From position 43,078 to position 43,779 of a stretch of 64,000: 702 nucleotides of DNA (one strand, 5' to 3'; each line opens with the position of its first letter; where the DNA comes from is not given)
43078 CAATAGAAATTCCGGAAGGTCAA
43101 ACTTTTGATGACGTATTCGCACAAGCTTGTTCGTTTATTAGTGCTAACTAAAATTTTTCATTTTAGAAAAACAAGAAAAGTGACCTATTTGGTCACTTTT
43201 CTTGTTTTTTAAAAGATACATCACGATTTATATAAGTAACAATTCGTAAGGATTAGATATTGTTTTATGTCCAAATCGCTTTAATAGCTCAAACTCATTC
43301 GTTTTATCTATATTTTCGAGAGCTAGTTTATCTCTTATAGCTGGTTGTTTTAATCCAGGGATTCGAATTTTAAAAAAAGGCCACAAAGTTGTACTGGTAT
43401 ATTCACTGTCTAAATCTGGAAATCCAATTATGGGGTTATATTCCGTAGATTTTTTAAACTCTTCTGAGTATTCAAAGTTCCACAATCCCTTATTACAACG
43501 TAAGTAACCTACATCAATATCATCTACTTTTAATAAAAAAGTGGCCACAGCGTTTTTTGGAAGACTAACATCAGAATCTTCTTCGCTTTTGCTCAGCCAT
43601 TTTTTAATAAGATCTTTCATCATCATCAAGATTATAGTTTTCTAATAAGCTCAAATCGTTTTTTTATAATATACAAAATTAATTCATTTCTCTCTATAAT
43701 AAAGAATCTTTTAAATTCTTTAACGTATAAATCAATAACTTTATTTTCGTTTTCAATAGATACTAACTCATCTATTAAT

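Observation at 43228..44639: Split, order-inverted HipA-like kinase module with no HipB partner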

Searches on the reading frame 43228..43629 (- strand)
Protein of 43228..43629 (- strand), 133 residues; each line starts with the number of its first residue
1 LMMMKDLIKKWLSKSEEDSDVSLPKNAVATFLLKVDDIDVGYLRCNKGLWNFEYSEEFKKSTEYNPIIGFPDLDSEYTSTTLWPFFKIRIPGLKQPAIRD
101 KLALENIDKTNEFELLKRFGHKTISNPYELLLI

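Call 3: search_protein_families(library=pfam, proteins=[window:43228-43629:-], max_evalue=1)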
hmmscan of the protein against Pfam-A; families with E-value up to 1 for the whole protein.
window:43228-43629:- (133 aa): 1 family
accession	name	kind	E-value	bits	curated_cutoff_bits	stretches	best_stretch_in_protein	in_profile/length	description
PF13657.11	Couple_hipA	-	8e-06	26.7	22.5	1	35-124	5-93/99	HipA N-terminal domain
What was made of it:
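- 43228..43629 (-): Gene for a 130-133-aa HipS-like protein (HipA N-subdomain-1 fold). Possible starts are TTG 43629 and ATG 43626/43623/43620. It has a family-specific N-terminal extension of about 25 aa and an invariant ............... motif. It has no HIRAN domain. Pfam Couple_hipA 8e-6, above the gathering score (call 3).
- On HipS / HipA N-subdomain 1 (Pfam Couple_hipA PF13657; TIGR03071): PF13657: 26.7 bits against 22.5 (call 3).
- Checked: Passed: Couple_hipA PF13657, 26.7 bits against 22.5 (call 3).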

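Call 4: search_protein_families(library=ncbifam, proteins=[window:43228-43629:-], max_evalue=1)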
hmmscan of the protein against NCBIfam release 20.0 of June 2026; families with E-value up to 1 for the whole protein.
window:43228-43629:- (133 aa): 1 family
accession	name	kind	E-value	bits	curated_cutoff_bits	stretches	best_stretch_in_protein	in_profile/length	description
TIGR03071.1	couple_hipA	domain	5.6e-06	26.4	27.8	1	34-123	5-94/101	HipA N-terminal domain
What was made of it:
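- On HipS / HipA N-subdomain 1 (Pfam Couple_hipA PF13657; TIGR03071): TIGR03071: 26.4 bits against 27.8, just below (call 4).
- Checked: Just below cut-off: TIGR03071, 26.4 bits against 27.8 (call 4).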

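Call 5: search_protein_families(library=padloc, proteins=[window:43228-43629:-], max_evalue=1)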
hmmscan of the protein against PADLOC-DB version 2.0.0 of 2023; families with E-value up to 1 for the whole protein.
window:43228-43629:- (133 aa): 6 families
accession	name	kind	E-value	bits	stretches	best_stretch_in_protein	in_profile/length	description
PDLC04349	PDC-M03B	-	6.8e-14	50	1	40-123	25-109/232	-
PDLC04347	PDC-M03B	-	3.6e-13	47.7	1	39-126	21-110/245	-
PDLC04348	PDC-M03B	-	1.2e-09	36.2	1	39-118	21-104/248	-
PDLC04352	PDC-M03B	-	2e-09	35.3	1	39-131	22-122/250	-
PDLC04351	PDC-M03B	-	5.8e-05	20.7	1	63-93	49-79/255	-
PDLC04346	PDC-M03B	-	0.00019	19.1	1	65-105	2-45/262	-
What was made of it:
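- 43228..43629 (-): PADLOC PDC-M03B 7e-14, covering only the N-terminal third of that profile (call 5).
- On PADLOC candidate PDC-M03 (= hipIN type): B: 6.8e-14 (call 5). The window protein covers only profile positions 25-109 of 232 (call 5).
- Profile hits (calls 3, 5).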

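Call 8: search_solved_structures(query=window:43228-43629:-, max_evalue=10, show_alignments=2)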
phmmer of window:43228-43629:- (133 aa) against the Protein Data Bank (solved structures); distinct sequences matched with E-value up to 10: 1.
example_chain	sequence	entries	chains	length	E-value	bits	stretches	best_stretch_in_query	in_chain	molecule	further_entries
7czo_A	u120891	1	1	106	0.42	13.6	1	40-121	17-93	Uncharacterized protein HI_0666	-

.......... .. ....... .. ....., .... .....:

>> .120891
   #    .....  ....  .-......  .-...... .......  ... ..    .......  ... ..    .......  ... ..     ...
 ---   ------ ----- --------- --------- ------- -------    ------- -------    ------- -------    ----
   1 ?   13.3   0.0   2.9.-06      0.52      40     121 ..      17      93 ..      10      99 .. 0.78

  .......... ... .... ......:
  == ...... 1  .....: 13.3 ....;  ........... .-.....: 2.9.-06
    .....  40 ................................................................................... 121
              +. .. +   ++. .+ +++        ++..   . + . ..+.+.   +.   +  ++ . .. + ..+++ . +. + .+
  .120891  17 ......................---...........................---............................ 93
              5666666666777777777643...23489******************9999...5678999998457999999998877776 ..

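Call 18: find_homologous_proteins(query=window:43228-43626:-)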
Query window:43228-43626:- (132 aa): 410 proteins with E <= 0.001 among 412 candidates; the best 120 are listed.
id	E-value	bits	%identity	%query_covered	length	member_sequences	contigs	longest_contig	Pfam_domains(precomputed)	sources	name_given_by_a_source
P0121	1.1e-81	289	100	98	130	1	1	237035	PF13657.12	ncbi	-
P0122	4.0e-50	187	63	99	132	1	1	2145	PF13657.12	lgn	-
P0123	7.8e-48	180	60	99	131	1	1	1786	PF13657.12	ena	-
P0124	4.7e-46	174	65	98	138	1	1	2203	PF13657.12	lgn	-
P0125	6.8e-46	173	63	98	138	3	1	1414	PF13657.12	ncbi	-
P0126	7.7e-46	173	60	99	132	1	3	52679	-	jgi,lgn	-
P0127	9.4e-46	173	60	97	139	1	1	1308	PF13657.12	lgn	-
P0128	1.2e-45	172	60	97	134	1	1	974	PF13657.12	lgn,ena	-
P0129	1.9e-45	172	62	96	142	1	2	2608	PF13657.12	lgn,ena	-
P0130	1.9e-45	172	60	95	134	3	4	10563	PF13657.12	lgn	-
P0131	2.1e-45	172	62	98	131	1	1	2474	PF13657.12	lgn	-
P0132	3.8e-45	171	61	95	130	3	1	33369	PF13657.12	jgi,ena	-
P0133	3.9e-45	171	58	96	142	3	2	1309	PF13657.12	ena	-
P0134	6.5e-45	170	62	95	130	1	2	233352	PF13657.12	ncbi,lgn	ncbi:MAG: HipA N-terminal domain-containing protein [Chitinophagaceae bacterium]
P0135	8.3e-45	170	66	91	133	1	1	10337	PF13657.12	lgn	-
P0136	8.4e-45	170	62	98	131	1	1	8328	PF13657.12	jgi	jgi:HipA-like protein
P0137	8.4e-45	170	61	95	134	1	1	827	PF13657.12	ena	-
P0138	2.4e-44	168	61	98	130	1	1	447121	PF13657.12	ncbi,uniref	ncbi:HipA N-terminal domain-containing protein [Compostibacter hankyongensis]|uniref:HipA N-terminal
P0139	2.5e-44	168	60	98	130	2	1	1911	PF13657.12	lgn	-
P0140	3.4e-44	168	63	92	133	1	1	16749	PF13657.12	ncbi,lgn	ncbi:MAG: HipA N-terminal domain-containing protein [Bacteroidia bacterium]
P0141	5.0e-44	167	63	93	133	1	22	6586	PF13657.12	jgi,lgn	-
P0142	6.1e-44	167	61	98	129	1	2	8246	PF13657.12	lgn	-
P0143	6.4e-44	167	59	95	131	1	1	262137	PF13657.12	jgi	jgi:HipA-like protein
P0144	7.5e-44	167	63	98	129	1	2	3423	PF13657.12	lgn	-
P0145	7.6e-44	167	58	99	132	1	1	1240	PF13657.12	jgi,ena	jgi:hypothetical protein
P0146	9.0e-44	166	61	98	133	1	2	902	PF13657.12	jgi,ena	-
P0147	9.4e-44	166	61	98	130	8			PF13657.12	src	-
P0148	9.7e-44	166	61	94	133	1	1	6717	PF13657.12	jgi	jgi:HipA-like protein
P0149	1.3e-43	166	62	98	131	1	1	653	PF13657.12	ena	-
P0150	1.4e-43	166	60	92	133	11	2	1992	PF13657.12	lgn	-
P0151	1.5e-43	166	63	89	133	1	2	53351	PF13657.12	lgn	-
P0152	1.9e-43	165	60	92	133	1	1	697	PF13657.12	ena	-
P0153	2.3e-43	165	59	97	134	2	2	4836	PF13657.12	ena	-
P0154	2.4e-43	165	62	98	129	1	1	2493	PF13657.12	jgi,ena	-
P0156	3.0e-43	165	59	98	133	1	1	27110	PF13657.12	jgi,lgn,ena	-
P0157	3.4e-43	165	62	91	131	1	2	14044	PF13657.12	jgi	jgi:HipA-like protein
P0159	3.7e-43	164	60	92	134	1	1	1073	PF13657.12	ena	-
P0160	3.7e-43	164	61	95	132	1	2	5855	PF13657.12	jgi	jgi:HipA-like protein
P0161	3.8e-43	164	60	98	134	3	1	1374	PF13657.12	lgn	-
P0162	4.3e-43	164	60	94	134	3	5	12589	PF13657.12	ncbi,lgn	-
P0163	4.4e-43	164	61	93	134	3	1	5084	PF13657.12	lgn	-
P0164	5.0e-43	164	61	98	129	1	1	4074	PF13657.12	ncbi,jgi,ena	jgi:HipA-like protein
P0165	5.4e-43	164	65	94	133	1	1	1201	PF13657.12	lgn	-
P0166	7.2e-43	163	61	95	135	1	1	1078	PF13657.12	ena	-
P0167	7.3e-43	163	59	95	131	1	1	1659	PF13657.12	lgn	-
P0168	7.9e-43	163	62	94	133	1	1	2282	PF13657.12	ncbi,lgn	-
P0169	8.7e-43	163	63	89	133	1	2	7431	PF13657.12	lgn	-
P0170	1.0e-42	163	60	95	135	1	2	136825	PF13657.12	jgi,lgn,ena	-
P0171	1.2e-42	163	61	93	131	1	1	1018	PF13657.12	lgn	-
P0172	1.5e-42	162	60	98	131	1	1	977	PF13657.12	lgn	-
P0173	1.6e-42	162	61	97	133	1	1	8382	PF13657.12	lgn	-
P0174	1.9e-42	162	61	95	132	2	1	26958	PF13657.12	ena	-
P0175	2.0e-42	162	61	96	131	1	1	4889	PF13657.12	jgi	jgi:HipA-like protein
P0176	2.1e-42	162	59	98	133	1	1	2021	PF13657.12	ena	-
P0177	2.1e-42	162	64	92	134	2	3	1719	PF13657.12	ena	-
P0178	2.2e-42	162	59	93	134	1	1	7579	PF13657.12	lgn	-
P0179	2.4e-42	162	60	98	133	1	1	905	PF13657.12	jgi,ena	-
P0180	3.3e-42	161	59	98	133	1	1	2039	PF13657.12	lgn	-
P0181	3.4e-42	161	58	96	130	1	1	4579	PF13657.12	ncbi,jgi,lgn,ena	ncbi:MAG TPA: HipA N-terminal domain-containing protein [Mucilaginibacter sp.]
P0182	3.7e-42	161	58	98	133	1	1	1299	PF13657.12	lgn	-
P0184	5.8e-42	161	61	96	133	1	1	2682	PF13657.12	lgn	-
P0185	6.4e-42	160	58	98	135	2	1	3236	PF13657.12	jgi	jgi:HipA-like protein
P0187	7.4e-42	160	60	92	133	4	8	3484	PF13657.12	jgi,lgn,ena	-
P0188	7.4e-42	160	59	98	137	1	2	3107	PF13657.12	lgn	-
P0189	1.1e-41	160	58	98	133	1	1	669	PF13657.12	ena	-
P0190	1.4e-41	159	60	95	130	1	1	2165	PF13657.12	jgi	jgi:HipA-like protein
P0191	1.5e-41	159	60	98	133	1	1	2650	PF13657.12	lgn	-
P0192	1.6e-41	159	58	98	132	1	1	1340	PF13657.12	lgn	-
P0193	1.8e-41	159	59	98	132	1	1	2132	PF13657.12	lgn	-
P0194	2.0e-41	159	60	95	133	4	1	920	PF13657.12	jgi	-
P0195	2.2e-41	159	58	95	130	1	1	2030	PF13657.12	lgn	-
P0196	2.2e-41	159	62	92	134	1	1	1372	PF13657.12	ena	-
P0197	2.5e-41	158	61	94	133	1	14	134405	PF13657.12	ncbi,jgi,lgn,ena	-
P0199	3.0e-41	158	56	98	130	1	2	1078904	PF13657.12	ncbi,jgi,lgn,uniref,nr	ncbi:HipA N-terminal domain-containing protein [Flavihumibacter sp. UBA7668]|uniref:HipA N-terminal 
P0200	3.0e-41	158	60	92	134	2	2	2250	PF13657.12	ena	-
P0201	3.4e-41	158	58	98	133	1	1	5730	PF13657.12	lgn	-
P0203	4.6e-41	158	58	98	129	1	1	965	PF13657.12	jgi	jgi:HipA-like protein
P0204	4.8e-41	158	56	98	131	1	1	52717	PF13657.12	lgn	-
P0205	4.9e-41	158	61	95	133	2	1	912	PF13657.12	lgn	-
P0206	5.1e-41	157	57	97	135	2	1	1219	PF13657.12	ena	-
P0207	5.5e-41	157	57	98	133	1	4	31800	PF13657.12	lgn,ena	-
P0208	6.4e-41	157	56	98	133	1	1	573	PF13657.12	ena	-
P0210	8.2e-41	157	57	98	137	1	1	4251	PF13657.12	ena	-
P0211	8.8e-41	157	57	97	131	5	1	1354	PF13657.12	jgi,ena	-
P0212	8.8e-41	157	56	98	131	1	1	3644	PF13657.12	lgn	-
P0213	8.9e-41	157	58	98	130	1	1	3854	PF13657.12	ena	-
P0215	9.8e-41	157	58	98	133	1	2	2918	PF13657.12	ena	-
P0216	1.0e-40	157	55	94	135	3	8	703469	PF13657.12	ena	-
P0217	1.0e-40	156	60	94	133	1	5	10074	PF13657.12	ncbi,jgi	-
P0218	1.0e-40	156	56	96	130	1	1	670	PF13657.12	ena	-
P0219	1.2e-40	156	57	98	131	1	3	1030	PF13657.12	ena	-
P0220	1.3e-40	156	60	93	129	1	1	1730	PF13657.12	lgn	-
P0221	1.4e-40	156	60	97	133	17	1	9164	PF13657.12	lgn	-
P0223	1.5e-40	156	57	98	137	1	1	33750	PF13657.12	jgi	jgi:HipA-like protein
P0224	1.6e-40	156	58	98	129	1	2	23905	PF13657.12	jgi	-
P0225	1.6e-40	156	62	93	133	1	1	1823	PF13657.12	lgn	-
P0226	1.8e-40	156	57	98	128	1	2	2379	PF13657.12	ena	-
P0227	2.2e-40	155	58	95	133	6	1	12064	PF13657.12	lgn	-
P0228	2.3e-40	155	58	98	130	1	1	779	PF13657.12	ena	-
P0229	2.3e-40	155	57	98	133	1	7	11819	PF13657.12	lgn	-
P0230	2.4e-40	155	57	98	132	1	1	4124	PF13657.12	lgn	-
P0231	2.5e-40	155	59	98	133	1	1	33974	PF13657.12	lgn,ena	-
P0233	3.1e-40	155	60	93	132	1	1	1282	PF13657.12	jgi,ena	-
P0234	3.1e-40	155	57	99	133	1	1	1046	PF13657.12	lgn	-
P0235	3.3e-40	155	55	98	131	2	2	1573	PF13657.12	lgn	-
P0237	4.1e-40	155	59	95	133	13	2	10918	PF13657.12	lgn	-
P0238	4.2e-40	154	62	91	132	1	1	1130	PF13657.12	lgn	-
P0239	4.7e-40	154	60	95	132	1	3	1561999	PF13657.12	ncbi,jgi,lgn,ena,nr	ncbi:MAG: HipA N-terminal domain-containing protein [Chitinophagales bacterium]|nr:HipA N-terminal d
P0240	5.3e-40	154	56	98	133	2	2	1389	PF13657.12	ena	-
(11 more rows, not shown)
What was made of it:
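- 43228..43629 (-): 410 homologues of about 130 aa (call 18).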

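Call 48: predict_structure(alignment_id=A2)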
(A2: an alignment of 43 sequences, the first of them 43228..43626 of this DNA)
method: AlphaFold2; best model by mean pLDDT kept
length: 132 residues; sequences in the alignment: 43
mean_pLDDT: 85.0   pTM: 0.75
mean pLDDT of the five models: 85.0, 83.5, 83.2, 82.4, 81.7
residues with pLDDT >= 90: 79; 70-90: 32; 50-70: 9; < 50: 12
segments of 3 or more residues with pLDDT < 50: 8-18
pLDDT, mean of each block of 10 residues (from residue 1): 51 46 82 95 93 96 92 95 90 91 92 92 89 94
secondary structure, 60 per line:
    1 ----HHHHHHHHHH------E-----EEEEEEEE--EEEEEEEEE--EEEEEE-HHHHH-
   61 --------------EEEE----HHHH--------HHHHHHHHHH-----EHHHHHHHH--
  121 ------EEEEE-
elements in order: H5-14 E27-34 E37-45 E48-53 H55-59 E75-78 H83-86 H95-104 H111-118 E127-131
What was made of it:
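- On Canonical type II toxin-antitoxin module: The small protein is a single HipS-like domain plus a short, low-confidence N-terminal tail (calls 3, 48).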

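Call 54: fold_search(model_id=the predicted structure, library=pdb)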
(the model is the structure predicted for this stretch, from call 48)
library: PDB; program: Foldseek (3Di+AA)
matches with E <= 10: 349; with E <= 0.001: 1
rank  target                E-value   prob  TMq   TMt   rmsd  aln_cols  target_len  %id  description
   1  7vkb_B                9.6e-05  1.00  0.64  0.80   2.4       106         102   21  Crystal structure of the a bacterial kinase complex (released 2022-06-29)
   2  7ab3_B                1.0e-03  1.00  0.63  0.81   2.2       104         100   18  Crystal structure of the Escherichia coli toxin-antitoxin system HipBST (HipT S57A) (released 2022-01-12)
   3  3tpd                  1.0e-03  1.00  0.60  0.22   3.3       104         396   23  Structure of pHipA, monoclinic form (released 2012-10-03)
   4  3tpt_A                1.2e-03  1.00  0.60  0.21   3.0       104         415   22  Structure of HipA(D309Q) bound to ADP (released 2012-10-03)
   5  3tpb                  2.0e-03  1.00  0.60  0.22   3.0       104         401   22  Structure of HipA(S150A) (released 2012-10-03)
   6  7ab3_E                2.1e-03  1.00  0.63  0.80   2.4       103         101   17  Crystal structure of the Escherichia coli toxin-antitoxin system HipBST (HipT S57A) (released 2022-01-12)
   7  7czo                  2.1e-03  1.00  0.56  0.68   4.9       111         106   20  N-terminal domain of HipA toxin (released 2021-09-29)
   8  2wiu_C                4.8e-03  1.00  0.59  0.22   3.2       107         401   22  Mercury-modified bacterial persistence regulator hipBA (released 2009-07-28)
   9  3dnu                  5.8e-03  1.00  0.60  0.21   3.0       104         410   22  structure of MDT protein (released 2009-01-27)
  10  3tpe                  6.5e-03  1.00  0.61  0.21   3.0       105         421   22  The phipa p3121 structure (released 2012-10-03)
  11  3hzi_A                1.2e-02  1.00  0.60  0.21   3.2       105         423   23  Structure of mdt protein (released 2009-07-28)
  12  3tpt_B                1.3e-02  1.00  0.60  0.21   3.0       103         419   22  Structure of HipA(D309Q) bound to ADP (released 2012-10-03)
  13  1mi1_A                5.0e-01  0.16  0.23  0.09   5.5        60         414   17  Crystal Structure of the PH-BEACH Domain of Human Neurobeachin (released 2002-09-27)
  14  1t77_A                6.8e-01  0.16  0.23  0.09   5.8        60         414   23  Crystal structure of the PH-BEACH domains of human LRBA/BGL (released 2004-12-21)
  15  1mi1_B                9.3e-01  0.13  0.22  0.10   5.6        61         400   20  Crystal Structure of the PH-BEACH Domain of Human Neurobeachin (released 2002-09-27)
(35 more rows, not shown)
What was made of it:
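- On HipS / HipA N-subdomain 1 (Pfam Couple_hipA PF13657; TIGR03071): Matches are 7vkb_B and 7ab3_B (TM on target 0.80-0.81), 7czo, and HipA N-termini (calls 48, 54).
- Closest known: HipBST tripartite toxin-antitoxin system. Same: The small protein's model superposes on HipS chains with TM 0.80-0.81 (call 54).
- This is established knowledge, and the fold match to HipA N-termini is in call 54. The partner has the HipS fold (call 54).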

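Call 57: search_protein_representatives(alignment_id=A2)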
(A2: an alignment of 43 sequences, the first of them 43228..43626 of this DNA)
Query: 43 sequences, 131 profile positions. Proteins with E-value up to 0.001 (for the whole library): 606; up to 1e-10: 330; up to 1e-30: 35. The best 150 are listed.
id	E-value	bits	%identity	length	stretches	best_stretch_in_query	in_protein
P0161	8.3e-65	232.9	-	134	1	1-130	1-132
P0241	2.4e-47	176.4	-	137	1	1-129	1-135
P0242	1.1e-44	167.8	-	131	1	1-128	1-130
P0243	2.1e-41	157.2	-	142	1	23-130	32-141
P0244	1.1e-40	154.9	-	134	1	4-129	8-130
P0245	4.6e-40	152.8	-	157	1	4-129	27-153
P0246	1.0e-38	148.5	-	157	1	4-129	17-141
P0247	4.2e-38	146.5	-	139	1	1-129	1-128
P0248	1.3e-36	141.6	-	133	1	2-130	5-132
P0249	3.5e-36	140.2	-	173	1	13-129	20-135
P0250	4.8e-36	139.8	-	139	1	4-129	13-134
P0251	2.1e-35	137.8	-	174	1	1-130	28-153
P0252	5.6e-35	136.4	-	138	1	5-129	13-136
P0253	6.9e-35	136.1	-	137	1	23-129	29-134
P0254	2.0e-34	134.6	-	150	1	17-129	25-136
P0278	2.5e-30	121.3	-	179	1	34-129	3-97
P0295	3.2e-28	114.5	-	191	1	2-129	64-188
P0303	1.9e-27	112.0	-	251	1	16-129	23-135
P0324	1.2e-25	106.2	-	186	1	21-129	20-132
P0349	1.9e-23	99.1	-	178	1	24-129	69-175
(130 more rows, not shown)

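Call 58: search_protein_families(library=pfam, proteins=[P0303, P0249, P0251, P0278, P0295, P0324, P0349, P0245], max_evalue=0.01)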
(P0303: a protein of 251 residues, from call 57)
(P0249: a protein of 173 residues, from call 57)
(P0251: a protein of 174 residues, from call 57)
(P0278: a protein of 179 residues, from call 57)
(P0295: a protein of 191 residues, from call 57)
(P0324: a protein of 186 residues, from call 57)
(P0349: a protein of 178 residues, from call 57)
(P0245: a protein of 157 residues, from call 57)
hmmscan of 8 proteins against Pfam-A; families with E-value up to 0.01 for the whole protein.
P0303 (251 aa): 1 family
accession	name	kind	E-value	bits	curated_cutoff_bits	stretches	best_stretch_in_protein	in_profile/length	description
PF13657.11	Couple_hipA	-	1.6e-07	32.2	22.5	1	39-128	5-93/99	HipA N-terminal domain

P0249 (173 aa): 1 family
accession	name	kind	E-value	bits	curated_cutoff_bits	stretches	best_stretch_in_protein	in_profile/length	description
PF13657.11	Couple_hipA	-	4.4e-09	37.2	22.5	1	38-128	4-93/99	HipA N-terminal domain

P0251 (174 aa): 1 family
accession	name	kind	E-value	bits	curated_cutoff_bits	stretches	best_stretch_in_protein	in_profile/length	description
PF13657.11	Couple_hipA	-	2.7e-07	31.4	22.5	1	58-144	7-92/99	HipA N-terminal domain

P0278 (179 aa): 1 family
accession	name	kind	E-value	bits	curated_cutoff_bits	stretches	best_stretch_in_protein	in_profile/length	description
PF13657.11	Couple_hipA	-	3.1e-08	34.5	22.5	1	2-90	6-93/99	HipA N-terminal domain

P0295 (191 aa): 1 family
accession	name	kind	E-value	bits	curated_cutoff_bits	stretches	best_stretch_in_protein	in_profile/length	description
PF13657.11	Couple_hipA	-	1e-05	26.4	22.5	1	95-179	6-91/99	HipA N-terminal domain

P0324 (186 aa): 2 families
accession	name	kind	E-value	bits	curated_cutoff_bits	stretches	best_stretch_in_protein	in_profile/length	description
PF13657.11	Couple_hipA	-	0.0007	20.5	22.5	1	32-125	6-93/99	HipA N-terminal domain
PF09386.16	ParD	-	0.003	18.4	27.3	1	134-174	39-79/80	Antitoxin ParD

P0349 (178 aa): 1 family
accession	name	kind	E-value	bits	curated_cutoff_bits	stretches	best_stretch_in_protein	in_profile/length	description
PF13657.11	Couple_hipA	-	6.4e-06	27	22.5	1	75-167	3-92/99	HipA N-terminal domain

P0245 (157 aa): 1 family
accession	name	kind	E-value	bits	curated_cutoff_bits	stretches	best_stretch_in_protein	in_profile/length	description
PF13657.11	Couple_hipA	-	3.5e-07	31.1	22.5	1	56-146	5-93/99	HipA N-terminal domain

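Call 77: search_protein_families(library=phrogs, proteins=[window:43228-43626:-], max_evalue=0.001)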
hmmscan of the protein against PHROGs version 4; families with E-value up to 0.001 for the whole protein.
window:43228-43626:- (132 aa): 1 family
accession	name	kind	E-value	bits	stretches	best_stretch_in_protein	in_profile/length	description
phrog_8026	-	unknown function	1.6e-10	42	1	39-123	22-108/246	-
